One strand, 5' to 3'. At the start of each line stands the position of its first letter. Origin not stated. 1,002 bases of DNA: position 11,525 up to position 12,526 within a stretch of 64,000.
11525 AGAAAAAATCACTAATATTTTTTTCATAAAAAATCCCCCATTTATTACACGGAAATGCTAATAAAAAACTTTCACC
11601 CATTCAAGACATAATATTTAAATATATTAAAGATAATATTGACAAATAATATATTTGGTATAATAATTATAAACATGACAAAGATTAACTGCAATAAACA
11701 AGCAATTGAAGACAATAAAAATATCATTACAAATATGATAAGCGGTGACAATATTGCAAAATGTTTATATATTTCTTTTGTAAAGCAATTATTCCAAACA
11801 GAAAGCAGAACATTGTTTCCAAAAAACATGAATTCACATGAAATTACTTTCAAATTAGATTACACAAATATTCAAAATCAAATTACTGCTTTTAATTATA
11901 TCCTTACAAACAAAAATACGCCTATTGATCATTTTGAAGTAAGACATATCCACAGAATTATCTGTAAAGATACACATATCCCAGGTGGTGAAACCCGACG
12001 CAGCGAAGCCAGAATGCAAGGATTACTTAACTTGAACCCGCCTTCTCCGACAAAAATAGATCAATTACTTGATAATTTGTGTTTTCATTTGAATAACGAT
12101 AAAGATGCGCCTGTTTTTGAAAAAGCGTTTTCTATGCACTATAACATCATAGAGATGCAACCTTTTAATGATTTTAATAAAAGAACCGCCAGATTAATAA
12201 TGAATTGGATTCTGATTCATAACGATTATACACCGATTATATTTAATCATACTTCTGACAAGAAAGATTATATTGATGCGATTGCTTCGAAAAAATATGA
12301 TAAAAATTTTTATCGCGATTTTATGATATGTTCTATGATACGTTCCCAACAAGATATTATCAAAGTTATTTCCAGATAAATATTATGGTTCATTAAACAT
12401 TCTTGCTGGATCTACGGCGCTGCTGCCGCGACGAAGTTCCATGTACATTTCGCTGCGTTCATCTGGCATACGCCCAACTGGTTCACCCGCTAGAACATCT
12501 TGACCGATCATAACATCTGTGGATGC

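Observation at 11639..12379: Fic/Doc-like protein with a catalytically degenerate motif, inserted on the opposite strand between an EnvC-like gene and ctpA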

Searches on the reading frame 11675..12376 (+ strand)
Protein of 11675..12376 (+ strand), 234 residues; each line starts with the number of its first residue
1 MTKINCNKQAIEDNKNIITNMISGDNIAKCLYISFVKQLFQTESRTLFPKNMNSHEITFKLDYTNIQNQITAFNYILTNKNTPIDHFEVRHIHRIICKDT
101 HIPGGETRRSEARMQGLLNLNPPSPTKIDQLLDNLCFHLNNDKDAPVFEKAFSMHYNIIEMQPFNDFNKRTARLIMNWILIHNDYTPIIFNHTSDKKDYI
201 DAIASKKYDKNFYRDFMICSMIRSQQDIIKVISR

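Call 3: search_protein_families(library=pfam, proteins=[window:11675-12376:+], max_evalue=1)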
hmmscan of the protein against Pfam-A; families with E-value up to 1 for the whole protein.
window:11675-12376:+ (234 aa): 1 family
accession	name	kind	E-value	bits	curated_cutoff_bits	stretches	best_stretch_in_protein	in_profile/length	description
PF02661.23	Fic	-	8.2e-17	62.3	24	1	84-180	2-93/93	Fic/DOC family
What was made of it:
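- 11675..12379 (+): Coding sequence of the 234-aa single-domain Gln-type Fic protein, stop codon included. Pfam Fic E 8.2e-17 (call 3).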

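Call 4: search_protein_families(library=ncbifam, proteins=[window:11675-12376:+], max_evalue=1)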
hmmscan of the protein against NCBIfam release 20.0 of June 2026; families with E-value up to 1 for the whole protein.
window:11675-12376:+ (234 aa): 4 families
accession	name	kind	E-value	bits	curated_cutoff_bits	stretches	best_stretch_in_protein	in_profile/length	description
NF041381.1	XopAC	subfamily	3e-06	26.2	450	1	82-191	302-422/451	XopAC/AvrAC family type III secretion system effector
TIGR02613.1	mob_myst_B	hypoth_equivalog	2.1e-05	24.5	124.4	1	60-192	25-153/186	mobile mystery protein B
TIGR01550.1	DOC_P1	subfamily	0.00011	22.4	38.65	1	145-186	49-90/122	type II toxin-antitoxin system death-on-curing family toxin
NF046030.1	ProtAdlyltaseSoFic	equivalog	0.001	18.1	550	1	121-200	152-236/361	protein adenylyltransferase Fic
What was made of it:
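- On Doc toxins (TIGR01550 DOC_P1): 22.4 bits against 38.65 (call 4).
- On SoFic-type defence / SoFic equivalog: 18.1 bits against 550 (call 4).
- On XopAC/AvrAC effectors: 26.2 bits against 450 (call 4).
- Closest known: Doc. Different: The window protein scores 22.4 bits against the TIGR01550 cut-off of 38.65 (call 4) and has no partner gene.
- It scores below the DOC_P1 cut-off (22.4 against 38.65) and far below SoFic (18 against 550) (call 4).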

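Call 5: search_solved_structures(query=window:11675-12376:+, max_evalue=10, show_alignments=3)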
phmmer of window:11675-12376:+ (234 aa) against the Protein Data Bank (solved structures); distinct sequences matched with E-value up to 10: 22.
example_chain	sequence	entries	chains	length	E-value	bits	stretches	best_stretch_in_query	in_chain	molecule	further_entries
6zmd_B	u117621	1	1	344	4.4e-08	36.2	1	83-205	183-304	Protein adenylyltransferase FICD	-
9yz5_A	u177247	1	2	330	4.5e-08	36.2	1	83-204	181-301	Protein adenylyltransferase FICD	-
6i7h_A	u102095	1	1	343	4.8e-08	36.1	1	83-204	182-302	Adenosine monophosphate-protein transferase FICD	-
6i7j_A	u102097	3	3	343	4.8e-08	36.1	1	83-204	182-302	Adenosine monophosphate-protein transferase FICD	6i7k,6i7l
6i7g_A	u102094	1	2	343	4.8e-08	36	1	83-204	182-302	Adenosine monophosphate-protein transferase FICD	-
4u04_A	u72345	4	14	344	4.8e-08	36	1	83-204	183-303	Adenosine monophosphate-protein transferase FICD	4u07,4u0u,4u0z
4u0s_A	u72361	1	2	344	4.9e-08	36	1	83-204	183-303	Adenosine monophosphate-protein transferase FICD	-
6i7i_A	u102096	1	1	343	4.9e-08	36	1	84-204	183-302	Adenosine monophosphate-protein transferase FICD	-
7b7z_A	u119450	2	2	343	6.5e-08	35.6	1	83-204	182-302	Protein adenylyltransferase FICD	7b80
5jj6_A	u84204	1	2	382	1e-07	35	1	80-192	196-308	Adenosine monophosphate-protein transferase FICD homolog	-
5jj7_A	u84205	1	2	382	1e-07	35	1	80-192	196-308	Adenosine monophosphate-protein transferase FICD homolog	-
3cuc_A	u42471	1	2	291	1.8e-07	34.2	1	137-203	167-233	Protein of unknown function with a Fic domain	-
7cb8_A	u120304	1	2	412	0.0095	18.7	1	122-183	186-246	Fic-domain containing protein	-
9tcl_B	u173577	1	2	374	0.037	16.8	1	116-184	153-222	Protein adenylyltransferase SoFic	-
3eqx_A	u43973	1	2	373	0.037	16.8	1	116-184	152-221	FIC DOMAIN CONTAINING TRANSCRIPTIONAL REGULATOR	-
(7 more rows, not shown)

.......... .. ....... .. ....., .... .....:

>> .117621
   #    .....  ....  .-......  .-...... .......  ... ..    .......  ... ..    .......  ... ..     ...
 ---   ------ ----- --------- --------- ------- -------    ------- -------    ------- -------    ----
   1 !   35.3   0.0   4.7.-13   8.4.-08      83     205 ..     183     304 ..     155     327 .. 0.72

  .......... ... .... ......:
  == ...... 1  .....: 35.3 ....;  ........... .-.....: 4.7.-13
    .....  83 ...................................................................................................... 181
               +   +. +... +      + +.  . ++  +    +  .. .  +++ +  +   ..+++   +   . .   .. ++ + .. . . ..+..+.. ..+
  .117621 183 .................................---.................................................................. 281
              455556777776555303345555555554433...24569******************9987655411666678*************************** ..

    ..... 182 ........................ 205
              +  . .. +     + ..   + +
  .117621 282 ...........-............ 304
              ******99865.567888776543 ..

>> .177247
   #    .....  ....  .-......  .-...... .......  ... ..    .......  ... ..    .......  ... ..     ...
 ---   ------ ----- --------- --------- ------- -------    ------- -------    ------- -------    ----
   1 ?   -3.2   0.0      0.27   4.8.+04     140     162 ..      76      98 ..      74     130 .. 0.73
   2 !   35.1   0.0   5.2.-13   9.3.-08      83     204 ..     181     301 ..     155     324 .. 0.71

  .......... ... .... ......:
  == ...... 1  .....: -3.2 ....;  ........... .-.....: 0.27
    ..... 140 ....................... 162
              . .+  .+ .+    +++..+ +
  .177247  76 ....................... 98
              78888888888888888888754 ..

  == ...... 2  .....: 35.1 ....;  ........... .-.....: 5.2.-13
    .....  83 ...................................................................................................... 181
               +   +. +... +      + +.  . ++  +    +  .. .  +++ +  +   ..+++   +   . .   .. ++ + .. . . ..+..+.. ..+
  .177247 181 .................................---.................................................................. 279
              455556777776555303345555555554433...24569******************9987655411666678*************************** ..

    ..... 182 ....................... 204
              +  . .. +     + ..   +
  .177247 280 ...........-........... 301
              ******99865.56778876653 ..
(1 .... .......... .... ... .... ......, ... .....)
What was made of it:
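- Checked: phmmer against FICD, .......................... (call 5);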

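Call 6: find_homologous_proteins(query=window:11675-12376:+, max_evalue=0.001)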
Query window:11675-12376:+ (234 aa): 37 proteins with E <= 0.001 among 92 candidates.
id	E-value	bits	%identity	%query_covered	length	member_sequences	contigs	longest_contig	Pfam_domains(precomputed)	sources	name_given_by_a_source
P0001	2.0e-154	530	100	100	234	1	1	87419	PF02661.24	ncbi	-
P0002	3.2e-47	179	42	96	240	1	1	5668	PF02661.24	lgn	-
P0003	1.8e-45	173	41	100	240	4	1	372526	PF02661.24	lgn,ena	-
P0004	5.0e-44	169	39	100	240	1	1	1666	PF02661.24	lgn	-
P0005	6.2e-43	165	41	100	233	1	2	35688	PF02661.24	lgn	-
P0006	1.3e-41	161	41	99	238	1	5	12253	PF02661.24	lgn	-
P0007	1.8e-40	157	39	100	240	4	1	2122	PF02661.24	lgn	-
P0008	1.3e-39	154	40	99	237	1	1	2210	PF02661.24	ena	-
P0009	1.4e-39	154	39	100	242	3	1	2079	PF02661.24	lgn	-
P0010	1.7e-39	154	39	100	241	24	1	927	PF02661.24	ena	-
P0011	2.9e-39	153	43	83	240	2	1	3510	PF02661.24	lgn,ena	-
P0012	2.9e-39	153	43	83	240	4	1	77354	PF02661.24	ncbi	-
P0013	6.2e-39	152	38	93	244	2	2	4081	PF02661.24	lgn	-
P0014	7.6e-39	152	40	96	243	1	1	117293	PF02661.24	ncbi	-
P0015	9.4e-38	148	37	100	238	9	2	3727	PF02661.24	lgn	-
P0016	3.6e-37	146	37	99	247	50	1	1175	PF02661.24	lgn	-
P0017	3.6e-37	146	38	100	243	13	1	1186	PF02661.24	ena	-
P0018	7.2e-37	145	39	100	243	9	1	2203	PF02661.24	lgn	-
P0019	1.4e-36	144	38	97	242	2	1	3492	PF02661.24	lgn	-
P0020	2.7e-35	140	43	82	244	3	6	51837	PF02661.24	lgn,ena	-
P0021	3.0e-35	140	35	97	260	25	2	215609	PF02661.24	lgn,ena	-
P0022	7.3e-35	139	35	100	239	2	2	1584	PF02661.24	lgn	-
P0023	1.4e-34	138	37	99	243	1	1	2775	PF02661.24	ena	-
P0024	3.5e-34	136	35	100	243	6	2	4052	PF02661.24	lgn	-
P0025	1.8e-33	134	43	73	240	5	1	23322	PF02661.24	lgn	-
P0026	2.0e-33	134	36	100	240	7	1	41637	PF02661.24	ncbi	-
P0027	6.7e-33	132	42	70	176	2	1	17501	PF02661.24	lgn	-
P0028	1.4e-31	128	37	88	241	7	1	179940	PF02661.24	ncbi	-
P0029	7.4e-31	125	39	73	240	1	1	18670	PF02661.24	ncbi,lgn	-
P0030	1.2e-30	125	39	73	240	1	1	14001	PF02661.24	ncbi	-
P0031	3.8e-30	123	39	96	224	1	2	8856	PF02661.24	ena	-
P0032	8.3e-30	122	37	73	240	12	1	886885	PF02661.24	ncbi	-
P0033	2.4e-29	121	32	100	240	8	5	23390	PF02661.24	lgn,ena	-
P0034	3.0e-28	117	36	84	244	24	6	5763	PF02661.24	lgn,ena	-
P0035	2.2e-27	114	36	84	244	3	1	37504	PF02661.24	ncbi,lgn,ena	-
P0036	9.6e-27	112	35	90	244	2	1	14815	PF02661.24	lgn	-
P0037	2.4e-25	107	39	84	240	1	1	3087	PF02661.24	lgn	-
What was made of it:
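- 11675..12379 (+): Identical 234-aa NCBI protein P0001 (call 6).
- Checked: An identical 234-aa protein is in NCBI (P0001, call 6), and homologues begin with the same MTK...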

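Call 10: find_related_loci(query=A1, collection=genome_contigs, flank=6000)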
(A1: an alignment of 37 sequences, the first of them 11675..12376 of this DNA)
Query A1 (234 aa) in genome_contigs; peptide patterns used: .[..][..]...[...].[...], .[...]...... (x = any residue, [..] = any of these).
175 stretches matched a pattern; 127 encode a relative of the query (tblastn E <= 1e-3); the best 80 are kept; 80 distinct loci.
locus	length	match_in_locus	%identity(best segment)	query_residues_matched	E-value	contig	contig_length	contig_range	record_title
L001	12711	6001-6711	42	1-234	6e-54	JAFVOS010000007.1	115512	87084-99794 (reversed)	MAG: Alphaproteobacteria bacterium isolate RGIG5256 Sheep_Colon-1__c548000, whole genome shotgun sequence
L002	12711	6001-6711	43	1-234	6e-54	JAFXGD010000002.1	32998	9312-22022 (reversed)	MAG: Alphaproteobacteria bacterium isolate RGIG6385 Sheep_Rectum-5__c6411, whole genome shotgun sequence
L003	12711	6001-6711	42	1-234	2e-50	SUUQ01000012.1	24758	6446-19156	MAG: Alphaproteobacteria bacterium isolate SIG50 NODE_39445_length_24758_cov_6.845114, whole genome shotgun sequence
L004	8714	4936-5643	40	1-234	3e-50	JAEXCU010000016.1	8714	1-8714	MAG: Proteobacteria bacterium isolate OH_HBB_125 k127_295594, whole genome shotgun sequence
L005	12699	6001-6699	39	1-232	1e-49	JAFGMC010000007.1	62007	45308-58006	MAG: Alphaproteobacteria bacterium isolate Zod_Metabat.441 k87_4428219, whole genome shotgun sequence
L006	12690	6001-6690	42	8-234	1e-48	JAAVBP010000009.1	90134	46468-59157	MAG: bacterium isolate Mgla_MAG_35-bin_11 c_000000131200, whole genome shotgun sequence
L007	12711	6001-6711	40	1-234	3e-48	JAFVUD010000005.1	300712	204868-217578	MAG: Alphaproteobacteria bacterium isolate RGIG5397 Sheep_Colon-3__c913026, whole genome shotgun sequence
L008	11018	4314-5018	37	2-234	3e-48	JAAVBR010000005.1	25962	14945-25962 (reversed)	MAG: bacterium isolate Mgla_MAG_4-bin_5 c_000000038718, whole genome shotgun sequence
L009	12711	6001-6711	40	1-234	6e-48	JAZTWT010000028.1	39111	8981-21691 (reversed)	MAG: Candidatus Enterousia sp. isolate T1900045332_YK20190021.MAGScoT_cleanbin_000044 SGB_6541_k141_1009708, whole genom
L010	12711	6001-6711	39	1-234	3e-47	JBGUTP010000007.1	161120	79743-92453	MAG: Candidatus Enterousia sp. isolate fecal_MAG_67 fecal_MAG_67_contig_0007, whole genome shotgun sequence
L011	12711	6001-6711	40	1-234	7e-47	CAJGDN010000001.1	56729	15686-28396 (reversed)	MAG: uncultured Alphaproteobacteria bacterium isolate MAG63 genome assembly, contig: k141_10298202_length_56729_cov_10.0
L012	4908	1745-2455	40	1-234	2e-46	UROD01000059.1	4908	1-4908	uncultured Rickettsiales bacterium isolate UMGS1180 genome assembly, contig: NODE_3619_length_4908_cov_2.569751, whole g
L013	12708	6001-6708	38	1-234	7e-46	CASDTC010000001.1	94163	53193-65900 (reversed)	uncultured proteobacterium isolate T11_L1_319319_idba_bin.126 genome assembly, contig: T11_L1_319319_idba_bin.126.fa_sca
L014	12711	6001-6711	40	1-234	1e-46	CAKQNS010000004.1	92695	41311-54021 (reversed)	MAG: uncultured Alphaproteobacteria bacterium isolate REFINED_METABAT215_TOP10_CONTIGS_1500_ASSEMBLY_K77_MERGED__Hadza_M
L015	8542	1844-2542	39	7-234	6e-46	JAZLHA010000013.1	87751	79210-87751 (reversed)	MAG: Candidatus Enterousia sp. isolate T1900044989_TA20190051.MAGScoT_cleanbin_000050 SGB_4185_k141_1244536, whole genom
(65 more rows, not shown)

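Call 23: predict_structure(alignment_id=A1)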
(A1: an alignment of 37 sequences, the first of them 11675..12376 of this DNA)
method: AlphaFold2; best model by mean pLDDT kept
length: 234 residues; sequences in the alignment: 37
mean_pLDDT: 92.1   pTM: 0.89
mean pLDDT of the five models: 92.1, 91.7, 90.9, 90.5, 89.9
residues with pLDDT >= 90: 174; 70-90: 55; 50-70: 5; < 50: 0
segments of 3 or more residues with pLDDT < 50: none
pLDDT, mean of each block of 10 residues (from residue 1): 84 96 93 91 82 84 91 97 98 97 95 77 96 97 95 96 95 98 95 89 82 93 95 92
secondary structure, 60 per line:
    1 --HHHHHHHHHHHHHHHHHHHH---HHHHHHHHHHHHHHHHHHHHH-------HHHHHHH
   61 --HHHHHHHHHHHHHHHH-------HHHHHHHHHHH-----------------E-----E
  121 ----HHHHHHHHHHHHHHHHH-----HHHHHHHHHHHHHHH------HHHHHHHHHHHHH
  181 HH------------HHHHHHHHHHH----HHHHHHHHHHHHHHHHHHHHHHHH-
elements in order: H3-22 H26-46 H54-60 H63-78 H86-96 H125-141 H147-161 H168-182 H195-205 H210-233
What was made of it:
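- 11675..12379 (+): AlphaFold2 model pLDDT 92.1, pTM 0.89 (call 23).
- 11963..12046 (+): Flap / target-docking region (residues 97-124, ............NPPSP). The GGxxR and P123 landmarks are conserved. This is the most indel-rich part of the family. Non-helical with a beta-bridge at residues 114/120 and a lower pLDDT of 77 in the model (call 23).
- On Fic/Fido superfamily (Pfam PF02661): Helix 147-161, loop 162-167, helix 168-182 (call 23).
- AlphaFold2 pLDDT 92 (call 23). The fold model is confident (call 23).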

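Call 27: fold_search(model_id=the predicted structure, library=pdb)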
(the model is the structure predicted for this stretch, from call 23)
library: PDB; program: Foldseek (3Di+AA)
matches with E <= 10: 280; with E <= 0.001: 53
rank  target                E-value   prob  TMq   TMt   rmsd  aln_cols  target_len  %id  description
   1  6i7k                  1.8e-09  1.00  0.71  0.52   4.8       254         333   19  Crystal structure of monomeric FICD mutant L258D complexed with MgATP (released 2019-09-25)
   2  4u04_A                3.8e-09  1.00  0.66  0.50   6.8       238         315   19  Structure of a eukaryotic fic domain containing protein (released 2014-12-10)
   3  4u04_B                4.0e-09  1.00  0.73  0.54   4.5       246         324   18  Structure of a eukaryotic fic domain containing protein (released 2014-12-10)
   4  4u0z_H                4.8e-09  1.00  0.69  0.53   5.4       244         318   19  Eukaryotic Fic Domain containing protein with bound APCPP (released 2014-12-10)
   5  4u0z_C                5.1e-09  1.00  0.74  0.55   4.7       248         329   18  Eukaryotic Fic Domain containing protein with bound APCPP (released 2014-12-10)
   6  4u0z_D                5.1e-09  1.00  0.72  0.54   4.7       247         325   18  Eukaryotic Fic Domain containing protein with bound APCPP (released 2014-12-10)
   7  4u0z_B                5.1e-09  1.00  0.73  0.54   4.6       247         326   18  Eukaryotic Fic Domain containing protein with bound APCPP (released 2014-12-10)
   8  6i7l                  6.4e-09  1.00  0.71  0.52   4.8       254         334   19  Crystal structure of monomeric FICD mutant L258D complexed with MgAMP-PNP (released 2019-09-25)
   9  4u0z_A                6.4e-09  1.00  0.69  0.52   5.4       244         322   19  Eukaryotic Fic Domain containing protein with bound APCPP (released 2014-12-10)
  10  4u0z_G                6.7e-09  1.00  0.69  0.52   5.4       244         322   19  Eukaryotic Fic Domain containing protein with bound APCPP (released 2014-12-10)
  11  4u0z_F                8.2e-09  1.00  0.69  0.52   5.4       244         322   19  Eukaryotic Fic Domain containing protein with bound APCPP (released 2014-12-10)
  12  4u0z_E                9.9e-09  1.00  0.69  0.52   5.5       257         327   18  Eukaryotic Fic Domain containing protein with bound APCPP (released 2014-12-10)
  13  4u0s_A                1.0e-08  1.00  0.72  0.54   4.7       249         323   18  Structure of Eukaryotic fic domain containing protein with ADP (released 2014-12-10)
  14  7b7z_A                1.2e-08  1.00  0.75  0.53   5.3       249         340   18  DeAMPylation complex of monomeric FICD and AMPylated BiP (state 1) (released 2021-07-07)
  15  4u0s_B                1.2e-08  1.00  0.74  0.55   4.5       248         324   17  Structure of Eukaryotic fic domain containing protein with ADP (released 2014-12-10)
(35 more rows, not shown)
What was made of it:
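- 11675..12379 (+): Foldseek top hits FICD, E 1.8e-9, TM 0.71-0.78 (call 27).
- On Fic/Fido superfamily (Pfam PF02661): Foldseek hits FICD, BT_2513 and SoFic at probability 1.00, TM 0.7-0.78 (call 27).
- On Class II Fic proteins: FICD and SoFic are the top PDB hits (calls 5, 27).
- Closest known: Class II Fic AMP-transferases. Same: These are the best sequence and structural matches (calls 5, 27).
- FICD is the top structural hit, TM up to 0.78 (call 27).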

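Call 28: search_protein_representatives(alignment_id=A1)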
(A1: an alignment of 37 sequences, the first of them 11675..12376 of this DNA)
Query: 37 sequences, 241 profile positions. Proteins with E-value up to 0.001 (for the whole library): 7656; up to 1e-10: 1274; up to 1e-30: 39. The best 150 are listed.
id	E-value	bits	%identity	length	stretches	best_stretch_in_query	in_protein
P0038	2.9e-92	324.6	-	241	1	1-240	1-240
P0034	5.6e-92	323.6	-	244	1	1-240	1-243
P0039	6.9e-92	323.3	-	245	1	2-240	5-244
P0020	5.5e-88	310.6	-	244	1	3-240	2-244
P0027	9.4e-83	293.4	-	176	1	66-240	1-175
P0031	1.8e-82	292.5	-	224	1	1-239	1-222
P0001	4.4e-76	271.6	-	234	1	1-236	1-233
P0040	4.7e-73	261.7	-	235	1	4-237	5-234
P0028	6.4e-71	254.7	-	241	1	1-239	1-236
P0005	3.3e-69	249.1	-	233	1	1-235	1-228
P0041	2.0e-68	246.5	-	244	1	1-238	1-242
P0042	1.8e-67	243.4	-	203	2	116-240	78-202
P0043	6.0e-65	235.1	-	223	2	149-239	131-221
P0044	1.1e-61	224.4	-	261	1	4-240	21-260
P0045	4.5e-60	219.2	-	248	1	7-238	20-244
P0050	2.0e-57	210.5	-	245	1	1-240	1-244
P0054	3.7e-56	206.4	-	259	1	3-239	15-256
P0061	1.8e-46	174.7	-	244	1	5-238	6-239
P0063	1.3e-45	171.9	-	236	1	6-237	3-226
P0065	2.7e-43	164.2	-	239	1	4-239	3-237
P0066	7.4e-43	162.8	-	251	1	9-238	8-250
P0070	3.1e-30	121.5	-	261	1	5-233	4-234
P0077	2.1e-24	102.4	-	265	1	7-237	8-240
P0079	4.6e-24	101.3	-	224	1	8-236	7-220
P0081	1.0e-22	96.9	-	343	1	7-237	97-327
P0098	1.2e-20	90.1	-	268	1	6-228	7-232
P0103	1.8e-20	89.5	-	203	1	49-237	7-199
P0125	7.2e-19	84.3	-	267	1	86-228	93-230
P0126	8.0e-19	84.1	-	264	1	6-238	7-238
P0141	3.6e-18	82.0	-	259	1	44-208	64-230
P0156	1.1e-17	80.4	-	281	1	45-229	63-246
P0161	1.5e-17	80.0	-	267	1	42-225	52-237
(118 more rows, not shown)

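Call 30: list_cluster_members(proteins=[P0040, P0041, P0045, P0050, P0054, P0061, P0070, P0077, P0098, P0125])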
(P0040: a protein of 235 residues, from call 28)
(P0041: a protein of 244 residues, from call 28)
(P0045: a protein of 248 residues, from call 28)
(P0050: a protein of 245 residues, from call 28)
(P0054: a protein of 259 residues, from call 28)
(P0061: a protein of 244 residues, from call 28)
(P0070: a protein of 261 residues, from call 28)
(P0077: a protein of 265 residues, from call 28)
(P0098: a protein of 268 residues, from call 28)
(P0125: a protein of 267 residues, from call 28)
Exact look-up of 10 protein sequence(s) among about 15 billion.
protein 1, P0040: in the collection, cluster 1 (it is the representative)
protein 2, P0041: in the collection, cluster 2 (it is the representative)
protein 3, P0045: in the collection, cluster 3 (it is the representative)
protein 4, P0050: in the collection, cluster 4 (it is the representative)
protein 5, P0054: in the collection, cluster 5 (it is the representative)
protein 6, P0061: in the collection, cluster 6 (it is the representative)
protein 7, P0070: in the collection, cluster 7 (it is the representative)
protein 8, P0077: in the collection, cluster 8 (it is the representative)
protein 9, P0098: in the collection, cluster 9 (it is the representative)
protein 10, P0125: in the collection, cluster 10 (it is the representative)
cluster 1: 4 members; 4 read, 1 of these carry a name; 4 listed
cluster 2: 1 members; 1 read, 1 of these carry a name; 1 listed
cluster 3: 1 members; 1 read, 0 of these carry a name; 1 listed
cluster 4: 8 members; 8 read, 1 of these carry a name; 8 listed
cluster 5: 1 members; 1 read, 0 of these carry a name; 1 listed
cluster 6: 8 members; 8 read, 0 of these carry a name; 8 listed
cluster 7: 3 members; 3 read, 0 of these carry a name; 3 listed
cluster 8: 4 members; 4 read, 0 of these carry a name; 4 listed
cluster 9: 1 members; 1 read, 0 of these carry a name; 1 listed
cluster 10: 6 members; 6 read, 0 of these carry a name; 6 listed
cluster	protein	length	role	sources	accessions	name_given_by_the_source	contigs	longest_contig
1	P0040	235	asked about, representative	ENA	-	-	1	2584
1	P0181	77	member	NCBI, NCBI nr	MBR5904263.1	MAG: hypothetical protein IKZ49_01875 [Alphaproteobacteria bacterium] | hypothetical protein [Alphaproteobacteria bacterium]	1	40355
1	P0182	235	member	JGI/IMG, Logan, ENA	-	-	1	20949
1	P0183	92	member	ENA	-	-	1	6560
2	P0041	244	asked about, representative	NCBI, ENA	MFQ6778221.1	MAG: Fic family protein [Alphaproteobacteria bacterium]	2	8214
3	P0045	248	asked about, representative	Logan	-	-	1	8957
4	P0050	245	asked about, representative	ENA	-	-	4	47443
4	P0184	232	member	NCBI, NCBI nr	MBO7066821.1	MAG: Fic family protein, partial [Alphaproteobacteria bacterium] | Fic family protein [Alphaproteobacteria bacterium]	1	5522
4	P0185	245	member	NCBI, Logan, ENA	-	-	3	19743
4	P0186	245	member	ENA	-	-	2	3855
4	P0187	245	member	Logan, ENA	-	-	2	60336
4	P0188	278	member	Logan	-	-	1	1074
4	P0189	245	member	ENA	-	-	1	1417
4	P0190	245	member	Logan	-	-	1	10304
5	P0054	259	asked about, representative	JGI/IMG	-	-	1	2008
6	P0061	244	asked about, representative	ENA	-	-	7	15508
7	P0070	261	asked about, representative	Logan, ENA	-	-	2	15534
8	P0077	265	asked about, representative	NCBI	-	-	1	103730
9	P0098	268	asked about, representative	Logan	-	-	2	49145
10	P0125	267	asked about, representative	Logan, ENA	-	-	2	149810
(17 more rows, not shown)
